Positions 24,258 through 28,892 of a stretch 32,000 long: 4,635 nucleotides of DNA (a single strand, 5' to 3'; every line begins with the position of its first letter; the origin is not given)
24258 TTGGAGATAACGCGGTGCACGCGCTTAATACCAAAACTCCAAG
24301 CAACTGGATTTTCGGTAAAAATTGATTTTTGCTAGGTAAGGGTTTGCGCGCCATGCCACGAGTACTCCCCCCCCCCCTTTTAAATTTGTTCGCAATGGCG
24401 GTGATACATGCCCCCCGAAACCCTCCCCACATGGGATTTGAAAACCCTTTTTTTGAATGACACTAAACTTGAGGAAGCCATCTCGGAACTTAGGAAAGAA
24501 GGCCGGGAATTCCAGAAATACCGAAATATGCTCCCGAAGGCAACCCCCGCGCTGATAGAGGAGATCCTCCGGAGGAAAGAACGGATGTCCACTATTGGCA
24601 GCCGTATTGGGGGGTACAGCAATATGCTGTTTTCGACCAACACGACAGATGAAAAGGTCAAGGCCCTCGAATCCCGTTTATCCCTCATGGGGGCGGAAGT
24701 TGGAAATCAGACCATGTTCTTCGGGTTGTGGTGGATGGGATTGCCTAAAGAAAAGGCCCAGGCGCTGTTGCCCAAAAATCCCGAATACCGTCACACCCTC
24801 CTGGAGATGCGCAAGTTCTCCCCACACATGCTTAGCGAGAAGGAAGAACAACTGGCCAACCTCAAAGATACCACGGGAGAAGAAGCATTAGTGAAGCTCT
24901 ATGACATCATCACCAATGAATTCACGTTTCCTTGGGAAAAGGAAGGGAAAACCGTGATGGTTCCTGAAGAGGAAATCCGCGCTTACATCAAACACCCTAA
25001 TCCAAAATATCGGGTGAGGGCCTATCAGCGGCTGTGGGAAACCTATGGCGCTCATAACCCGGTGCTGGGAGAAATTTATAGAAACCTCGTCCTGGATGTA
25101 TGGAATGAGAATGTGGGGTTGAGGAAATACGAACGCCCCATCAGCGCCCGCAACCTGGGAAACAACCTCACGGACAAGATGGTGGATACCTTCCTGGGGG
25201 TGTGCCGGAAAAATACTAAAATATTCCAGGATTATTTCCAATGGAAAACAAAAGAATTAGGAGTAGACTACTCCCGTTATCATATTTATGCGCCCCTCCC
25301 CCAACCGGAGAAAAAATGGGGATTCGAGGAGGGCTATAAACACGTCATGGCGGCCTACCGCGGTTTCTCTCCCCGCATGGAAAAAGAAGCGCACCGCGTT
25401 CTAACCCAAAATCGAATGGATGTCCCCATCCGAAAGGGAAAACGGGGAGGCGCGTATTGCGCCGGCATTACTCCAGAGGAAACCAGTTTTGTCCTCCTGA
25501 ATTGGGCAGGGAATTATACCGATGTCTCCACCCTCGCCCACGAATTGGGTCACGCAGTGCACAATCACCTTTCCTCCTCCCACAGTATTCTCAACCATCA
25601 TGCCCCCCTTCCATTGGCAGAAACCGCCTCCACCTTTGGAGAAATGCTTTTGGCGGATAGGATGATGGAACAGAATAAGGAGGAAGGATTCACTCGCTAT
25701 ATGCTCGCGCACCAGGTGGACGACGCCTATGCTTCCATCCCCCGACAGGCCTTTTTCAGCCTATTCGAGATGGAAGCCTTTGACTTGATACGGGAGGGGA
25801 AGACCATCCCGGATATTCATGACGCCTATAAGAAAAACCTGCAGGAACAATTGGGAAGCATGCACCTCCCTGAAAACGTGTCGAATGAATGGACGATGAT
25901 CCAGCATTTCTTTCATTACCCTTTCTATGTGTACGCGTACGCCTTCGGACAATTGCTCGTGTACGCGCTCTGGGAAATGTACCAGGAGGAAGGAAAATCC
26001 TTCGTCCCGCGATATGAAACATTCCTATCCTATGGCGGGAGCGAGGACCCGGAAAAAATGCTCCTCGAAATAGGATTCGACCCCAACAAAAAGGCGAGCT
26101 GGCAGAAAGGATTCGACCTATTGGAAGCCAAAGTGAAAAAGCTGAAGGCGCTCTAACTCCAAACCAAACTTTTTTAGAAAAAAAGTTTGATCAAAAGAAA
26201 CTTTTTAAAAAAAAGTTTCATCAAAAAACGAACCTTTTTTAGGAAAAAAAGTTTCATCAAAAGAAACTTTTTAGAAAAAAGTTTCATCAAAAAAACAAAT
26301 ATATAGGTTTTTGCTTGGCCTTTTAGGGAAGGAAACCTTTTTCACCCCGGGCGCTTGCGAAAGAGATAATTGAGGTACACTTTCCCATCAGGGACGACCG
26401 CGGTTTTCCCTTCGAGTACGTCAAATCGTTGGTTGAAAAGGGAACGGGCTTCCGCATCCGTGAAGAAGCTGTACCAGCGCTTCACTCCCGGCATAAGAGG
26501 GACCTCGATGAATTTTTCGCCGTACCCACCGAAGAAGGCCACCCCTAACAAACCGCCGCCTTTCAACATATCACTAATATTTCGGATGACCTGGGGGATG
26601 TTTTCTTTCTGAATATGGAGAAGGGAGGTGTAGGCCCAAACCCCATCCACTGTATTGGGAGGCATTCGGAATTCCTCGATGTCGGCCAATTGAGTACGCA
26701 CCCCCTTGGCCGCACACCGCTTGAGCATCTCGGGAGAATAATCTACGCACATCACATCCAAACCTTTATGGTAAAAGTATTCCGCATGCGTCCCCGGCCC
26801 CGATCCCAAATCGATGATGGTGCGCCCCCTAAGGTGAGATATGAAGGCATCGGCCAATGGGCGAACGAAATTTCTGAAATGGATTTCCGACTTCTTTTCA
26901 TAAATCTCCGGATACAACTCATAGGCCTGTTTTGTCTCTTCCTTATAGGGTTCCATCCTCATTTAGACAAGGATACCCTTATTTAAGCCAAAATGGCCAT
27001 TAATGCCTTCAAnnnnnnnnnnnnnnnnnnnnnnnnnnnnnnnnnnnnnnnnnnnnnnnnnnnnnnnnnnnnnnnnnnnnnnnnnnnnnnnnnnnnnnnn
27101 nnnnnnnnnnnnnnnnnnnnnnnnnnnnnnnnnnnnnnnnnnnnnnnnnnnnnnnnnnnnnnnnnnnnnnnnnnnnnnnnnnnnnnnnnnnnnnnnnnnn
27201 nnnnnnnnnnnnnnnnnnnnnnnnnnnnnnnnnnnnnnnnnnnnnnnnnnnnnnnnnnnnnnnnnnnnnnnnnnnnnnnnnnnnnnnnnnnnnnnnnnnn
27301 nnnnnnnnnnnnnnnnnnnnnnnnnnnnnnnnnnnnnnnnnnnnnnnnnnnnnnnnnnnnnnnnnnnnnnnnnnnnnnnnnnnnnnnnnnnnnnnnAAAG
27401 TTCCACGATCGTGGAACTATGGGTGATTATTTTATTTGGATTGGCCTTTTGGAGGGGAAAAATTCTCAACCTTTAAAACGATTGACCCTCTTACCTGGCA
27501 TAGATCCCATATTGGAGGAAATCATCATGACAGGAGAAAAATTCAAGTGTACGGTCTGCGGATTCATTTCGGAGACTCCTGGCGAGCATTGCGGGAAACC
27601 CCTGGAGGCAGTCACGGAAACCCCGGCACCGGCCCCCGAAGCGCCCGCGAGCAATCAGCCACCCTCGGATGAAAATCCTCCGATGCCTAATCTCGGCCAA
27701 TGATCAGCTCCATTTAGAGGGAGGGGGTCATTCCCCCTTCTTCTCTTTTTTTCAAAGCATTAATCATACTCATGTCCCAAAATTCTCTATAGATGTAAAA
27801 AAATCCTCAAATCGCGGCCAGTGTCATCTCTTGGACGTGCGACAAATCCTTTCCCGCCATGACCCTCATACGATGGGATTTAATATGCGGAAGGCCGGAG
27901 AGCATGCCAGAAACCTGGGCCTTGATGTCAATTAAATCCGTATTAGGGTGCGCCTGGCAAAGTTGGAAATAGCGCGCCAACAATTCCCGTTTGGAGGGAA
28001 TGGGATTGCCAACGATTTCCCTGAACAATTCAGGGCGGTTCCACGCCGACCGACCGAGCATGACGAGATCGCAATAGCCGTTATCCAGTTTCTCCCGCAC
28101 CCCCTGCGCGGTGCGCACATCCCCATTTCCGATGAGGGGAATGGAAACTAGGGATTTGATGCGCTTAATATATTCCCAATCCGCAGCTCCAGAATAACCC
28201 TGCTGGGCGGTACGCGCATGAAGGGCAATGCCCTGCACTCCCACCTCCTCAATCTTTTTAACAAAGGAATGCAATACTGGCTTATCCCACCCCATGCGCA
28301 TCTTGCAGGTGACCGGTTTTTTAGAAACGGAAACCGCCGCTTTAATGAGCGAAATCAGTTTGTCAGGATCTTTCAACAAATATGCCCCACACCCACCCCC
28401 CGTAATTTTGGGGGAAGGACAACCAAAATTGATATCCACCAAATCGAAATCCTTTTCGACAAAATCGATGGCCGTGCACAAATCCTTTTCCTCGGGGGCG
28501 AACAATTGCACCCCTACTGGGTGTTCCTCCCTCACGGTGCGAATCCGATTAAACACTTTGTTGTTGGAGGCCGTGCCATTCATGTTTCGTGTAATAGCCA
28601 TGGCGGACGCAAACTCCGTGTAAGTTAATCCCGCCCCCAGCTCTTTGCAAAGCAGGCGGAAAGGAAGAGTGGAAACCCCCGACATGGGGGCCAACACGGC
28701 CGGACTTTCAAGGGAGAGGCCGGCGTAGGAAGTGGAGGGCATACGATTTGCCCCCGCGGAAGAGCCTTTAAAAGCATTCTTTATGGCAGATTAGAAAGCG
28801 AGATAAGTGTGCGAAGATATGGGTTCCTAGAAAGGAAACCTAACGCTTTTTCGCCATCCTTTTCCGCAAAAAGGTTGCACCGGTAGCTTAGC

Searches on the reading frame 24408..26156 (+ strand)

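Call 26: search_protein_families(library=pfam, proteins=[window:24408-26156:+], max_evalue=0.01)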
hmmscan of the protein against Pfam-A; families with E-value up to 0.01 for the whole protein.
window:24408-26156:+ (582 aa): 2 families
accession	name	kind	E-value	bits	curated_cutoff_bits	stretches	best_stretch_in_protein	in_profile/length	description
PF01432.26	Peptidase_M3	-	6.4e-41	141.6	27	1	328-570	180-456/457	Peptidase family M3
PF08439.15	Peptidase_M3_N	-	2.7e-10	40.8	25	1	110-174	3-70/70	Oligopeptidase F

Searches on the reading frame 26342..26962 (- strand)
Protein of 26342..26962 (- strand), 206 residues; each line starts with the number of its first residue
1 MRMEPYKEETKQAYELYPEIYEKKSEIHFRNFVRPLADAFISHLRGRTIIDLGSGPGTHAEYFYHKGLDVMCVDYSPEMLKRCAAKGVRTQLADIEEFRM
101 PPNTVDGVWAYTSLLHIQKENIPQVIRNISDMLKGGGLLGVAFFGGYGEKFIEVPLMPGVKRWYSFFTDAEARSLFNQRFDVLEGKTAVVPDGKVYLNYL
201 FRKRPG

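Call 26: search_protein_families(library=pfam, proteins=[window:26342-26962:-], max_evalue=0.01)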
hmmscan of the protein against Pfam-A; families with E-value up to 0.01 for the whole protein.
window:26342-26962:- (206 aa): 9 families
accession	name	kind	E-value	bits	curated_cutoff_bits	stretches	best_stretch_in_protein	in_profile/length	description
PF13649.12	Methyltransf_25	-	2.4e-16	60.6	27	1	49-137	1-97/97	Methyltransferase domain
PF08241.18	Methyltransf_11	-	1.3e-15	58.2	21.2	1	51-139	2-93/95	Methyltransferase domain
PF08242.18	Methyltransf_12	-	3.1e-10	41.1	30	1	50-139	1-98/98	Methyltransferase domain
PF13489.12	Methyltransf_23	-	7.9e-09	35.9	27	1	39-143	16-118/164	Methyltransferase domain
PF13847.12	Methyltransf_31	-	6.6e-06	26.3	27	1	46-141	4-109/145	Methyltransferase domain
PF03848.20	TehB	-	0.00016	21.6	20.4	1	47-137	32-128/193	Tellurite resistance protein TehB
PF05148.21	Methyltransf_8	-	0.0013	19.1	27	1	9-142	36-157/219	Hypothetical methyltransferase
PF13679.12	Methyltransf_32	-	0.0039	17.6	27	1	25-92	4-78/143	Methyltransferase domain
PF07021.18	MetW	-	0.0047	17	21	1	46-97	14-66/193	Methionine biosynthesis protein MetW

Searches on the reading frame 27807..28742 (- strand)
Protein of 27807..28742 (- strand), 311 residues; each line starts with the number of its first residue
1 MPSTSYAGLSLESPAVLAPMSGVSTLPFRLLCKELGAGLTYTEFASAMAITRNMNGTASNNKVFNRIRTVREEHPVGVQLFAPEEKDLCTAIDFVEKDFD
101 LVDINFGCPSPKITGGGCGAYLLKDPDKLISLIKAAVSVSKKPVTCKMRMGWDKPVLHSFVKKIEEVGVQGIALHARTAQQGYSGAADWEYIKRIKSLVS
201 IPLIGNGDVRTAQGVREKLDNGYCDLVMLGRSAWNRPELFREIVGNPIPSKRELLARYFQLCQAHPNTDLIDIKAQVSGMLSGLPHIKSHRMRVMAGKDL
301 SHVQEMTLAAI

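Call 26: search_protein_families(library=pfam, proteins=[window:27807-28742:-], max_evalue=0.01)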
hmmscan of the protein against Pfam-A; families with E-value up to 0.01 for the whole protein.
window:27807-28742:- (311 aa): 2 families
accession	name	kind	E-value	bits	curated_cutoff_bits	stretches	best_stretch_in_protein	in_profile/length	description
PF01207.24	Dus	-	9.3e-64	215.9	20.4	1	17-290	2-275/311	Dihydrouridine synthase (Dus)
PF00977.27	His_biosynth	-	0.0064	16.4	23.6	0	186-244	59-116/228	Histidine biosynthesis protein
